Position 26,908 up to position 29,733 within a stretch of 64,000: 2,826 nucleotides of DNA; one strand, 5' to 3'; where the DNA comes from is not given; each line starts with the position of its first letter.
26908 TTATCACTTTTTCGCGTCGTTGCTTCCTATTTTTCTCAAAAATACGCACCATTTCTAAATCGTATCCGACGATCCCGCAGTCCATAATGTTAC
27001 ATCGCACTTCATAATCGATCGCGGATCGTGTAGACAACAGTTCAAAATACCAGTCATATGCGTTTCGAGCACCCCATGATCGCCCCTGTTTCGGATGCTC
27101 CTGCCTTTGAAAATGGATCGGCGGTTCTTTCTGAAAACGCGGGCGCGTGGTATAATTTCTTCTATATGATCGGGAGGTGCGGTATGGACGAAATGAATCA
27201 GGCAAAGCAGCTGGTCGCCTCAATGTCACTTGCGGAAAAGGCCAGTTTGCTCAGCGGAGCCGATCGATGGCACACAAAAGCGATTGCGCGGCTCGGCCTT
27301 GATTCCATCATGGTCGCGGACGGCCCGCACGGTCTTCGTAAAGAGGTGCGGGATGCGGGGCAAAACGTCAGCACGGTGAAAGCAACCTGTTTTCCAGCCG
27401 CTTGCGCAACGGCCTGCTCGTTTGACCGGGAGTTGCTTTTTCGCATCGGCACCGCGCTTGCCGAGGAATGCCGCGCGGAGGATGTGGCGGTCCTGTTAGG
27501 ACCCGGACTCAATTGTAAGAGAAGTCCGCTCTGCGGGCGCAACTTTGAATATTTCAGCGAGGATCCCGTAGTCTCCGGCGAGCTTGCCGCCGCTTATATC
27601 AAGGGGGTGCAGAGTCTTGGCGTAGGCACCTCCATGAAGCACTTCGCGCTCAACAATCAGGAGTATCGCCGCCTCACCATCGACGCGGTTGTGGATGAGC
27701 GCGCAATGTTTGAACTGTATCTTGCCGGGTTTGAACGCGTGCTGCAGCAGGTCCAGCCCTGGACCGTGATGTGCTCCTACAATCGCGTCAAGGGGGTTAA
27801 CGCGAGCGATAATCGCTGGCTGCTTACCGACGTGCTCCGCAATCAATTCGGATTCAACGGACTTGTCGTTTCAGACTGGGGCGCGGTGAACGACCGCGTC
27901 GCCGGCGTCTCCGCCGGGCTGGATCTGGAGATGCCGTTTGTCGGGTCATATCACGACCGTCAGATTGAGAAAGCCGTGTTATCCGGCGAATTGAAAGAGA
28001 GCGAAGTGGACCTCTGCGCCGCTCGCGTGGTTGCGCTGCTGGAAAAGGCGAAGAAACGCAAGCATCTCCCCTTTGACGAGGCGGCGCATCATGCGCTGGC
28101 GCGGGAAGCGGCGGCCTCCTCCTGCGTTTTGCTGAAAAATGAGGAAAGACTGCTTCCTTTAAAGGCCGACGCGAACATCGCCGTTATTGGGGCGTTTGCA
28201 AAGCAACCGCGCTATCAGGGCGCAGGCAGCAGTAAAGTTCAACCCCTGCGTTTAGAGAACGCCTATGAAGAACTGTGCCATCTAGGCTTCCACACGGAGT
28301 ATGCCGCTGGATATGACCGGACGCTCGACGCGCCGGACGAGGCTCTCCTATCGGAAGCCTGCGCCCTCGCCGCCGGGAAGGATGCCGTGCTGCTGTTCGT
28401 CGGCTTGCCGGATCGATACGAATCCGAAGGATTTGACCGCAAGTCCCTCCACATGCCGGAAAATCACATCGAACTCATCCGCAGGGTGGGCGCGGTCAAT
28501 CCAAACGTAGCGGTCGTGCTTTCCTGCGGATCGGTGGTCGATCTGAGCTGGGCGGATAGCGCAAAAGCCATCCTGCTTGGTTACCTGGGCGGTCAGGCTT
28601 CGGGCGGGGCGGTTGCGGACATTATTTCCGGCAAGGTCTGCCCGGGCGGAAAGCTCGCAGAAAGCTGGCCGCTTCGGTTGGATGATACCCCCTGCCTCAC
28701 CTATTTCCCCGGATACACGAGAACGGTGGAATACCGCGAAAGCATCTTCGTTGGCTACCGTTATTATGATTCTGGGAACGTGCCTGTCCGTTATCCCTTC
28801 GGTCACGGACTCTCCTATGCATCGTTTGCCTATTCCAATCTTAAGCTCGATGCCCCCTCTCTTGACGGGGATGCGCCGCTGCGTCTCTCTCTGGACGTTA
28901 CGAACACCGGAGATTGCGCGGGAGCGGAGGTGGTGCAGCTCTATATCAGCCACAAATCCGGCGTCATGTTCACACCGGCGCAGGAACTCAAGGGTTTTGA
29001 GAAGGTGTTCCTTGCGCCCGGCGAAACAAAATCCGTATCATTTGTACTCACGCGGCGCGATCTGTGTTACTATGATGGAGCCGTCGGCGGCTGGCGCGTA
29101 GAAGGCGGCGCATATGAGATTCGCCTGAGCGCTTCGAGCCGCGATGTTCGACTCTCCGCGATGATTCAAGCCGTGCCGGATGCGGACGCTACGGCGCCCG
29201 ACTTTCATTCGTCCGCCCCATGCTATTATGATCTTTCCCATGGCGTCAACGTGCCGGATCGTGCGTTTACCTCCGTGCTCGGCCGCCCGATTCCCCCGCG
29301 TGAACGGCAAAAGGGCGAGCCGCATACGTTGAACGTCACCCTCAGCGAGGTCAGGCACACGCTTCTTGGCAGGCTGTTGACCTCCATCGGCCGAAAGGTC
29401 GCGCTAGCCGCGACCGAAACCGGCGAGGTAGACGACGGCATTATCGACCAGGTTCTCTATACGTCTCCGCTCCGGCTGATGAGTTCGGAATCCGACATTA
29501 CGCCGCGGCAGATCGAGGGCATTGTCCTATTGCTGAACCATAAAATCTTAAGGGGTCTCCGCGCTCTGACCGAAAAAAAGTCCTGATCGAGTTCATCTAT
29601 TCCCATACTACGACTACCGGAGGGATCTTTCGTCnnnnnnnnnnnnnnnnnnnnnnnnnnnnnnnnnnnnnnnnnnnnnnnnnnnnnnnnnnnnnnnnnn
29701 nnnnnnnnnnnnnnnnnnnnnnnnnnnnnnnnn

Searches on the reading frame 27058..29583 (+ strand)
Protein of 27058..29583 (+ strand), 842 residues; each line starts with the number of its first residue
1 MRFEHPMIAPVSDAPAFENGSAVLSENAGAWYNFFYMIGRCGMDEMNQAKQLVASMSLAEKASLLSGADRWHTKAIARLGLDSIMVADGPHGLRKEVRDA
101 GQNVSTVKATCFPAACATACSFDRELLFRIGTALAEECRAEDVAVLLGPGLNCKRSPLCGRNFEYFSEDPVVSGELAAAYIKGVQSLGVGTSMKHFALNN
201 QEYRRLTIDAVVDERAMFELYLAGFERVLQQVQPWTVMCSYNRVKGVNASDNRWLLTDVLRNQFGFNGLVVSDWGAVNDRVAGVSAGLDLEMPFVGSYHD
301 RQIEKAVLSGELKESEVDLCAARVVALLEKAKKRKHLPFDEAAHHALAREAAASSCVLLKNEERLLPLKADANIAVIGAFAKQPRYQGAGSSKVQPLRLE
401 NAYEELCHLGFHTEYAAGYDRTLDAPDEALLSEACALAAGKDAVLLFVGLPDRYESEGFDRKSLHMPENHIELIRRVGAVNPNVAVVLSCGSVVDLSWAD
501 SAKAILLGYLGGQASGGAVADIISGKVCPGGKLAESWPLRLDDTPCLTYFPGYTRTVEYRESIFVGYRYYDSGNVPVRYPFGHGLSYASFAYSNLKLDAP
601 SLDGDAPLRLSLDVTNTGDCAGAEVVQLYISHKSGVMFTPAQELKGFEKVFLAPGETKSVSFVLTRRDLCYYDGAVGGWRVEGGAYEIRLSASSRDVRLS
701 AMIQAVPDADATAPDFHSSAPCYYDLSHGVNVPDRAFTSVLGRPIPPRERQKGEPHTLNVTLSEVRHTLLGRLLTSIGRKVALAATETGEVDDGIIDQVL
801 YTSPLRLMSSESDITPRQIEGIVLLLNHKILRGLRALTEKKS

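Call 21: search_protein_families(library=ncbifam, proteins=[window:27058-29583:+], max_evalue=0.00001)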
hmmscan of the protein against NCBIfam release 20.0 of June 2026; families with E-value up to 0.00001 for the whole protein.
window:27058-29583:+ (842 aa): 8 families
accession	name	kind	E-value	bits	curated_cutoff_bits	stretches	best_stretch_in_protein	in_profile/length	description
NF041610.1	alph_arabinopyran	equivalog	1.9e-236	786.8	1300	1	56-725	3-673/738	exo-alpha-(1->6)-L-arabinopyranosidase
NF052330.1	BetGlucosiCelf0468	equivalog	4.8e-131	438.5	1300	2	52-406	2-371/817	beta-d-glucosidase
NF052329.1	XyloArabinsidase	equivalog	5.4e-78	262.8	1050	2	104-384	103-405/750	beta-xylosidase/alpha-l-arabinosidase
NF011678.0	PRK15098.1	equivalog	5.8e-78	263.1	666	2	426-698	487-758/765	beta-glucosidase BglX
NF041776.1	xylosidase_Xyl3A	equivalog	1.7e-75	254.6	1250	2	458-700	613-842/846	xylan 1,4-beta-xylosidase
NF041579.1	betaxyl_Flavo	equivalog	9.5e-75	252.1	1350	1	47-700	35-709/716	beta-xylosidase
NF052331.1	Bet13-16Glucosase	equivalog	2.7e-62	211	1330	2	109-387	93-405/750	exo-beta-d-1,3/1,6-glucosidase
NF003740.0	PRK05337.1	equivalog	2.9e-09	36.5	207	1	124-273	97-250/340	beta-N-acetylhexosaminidase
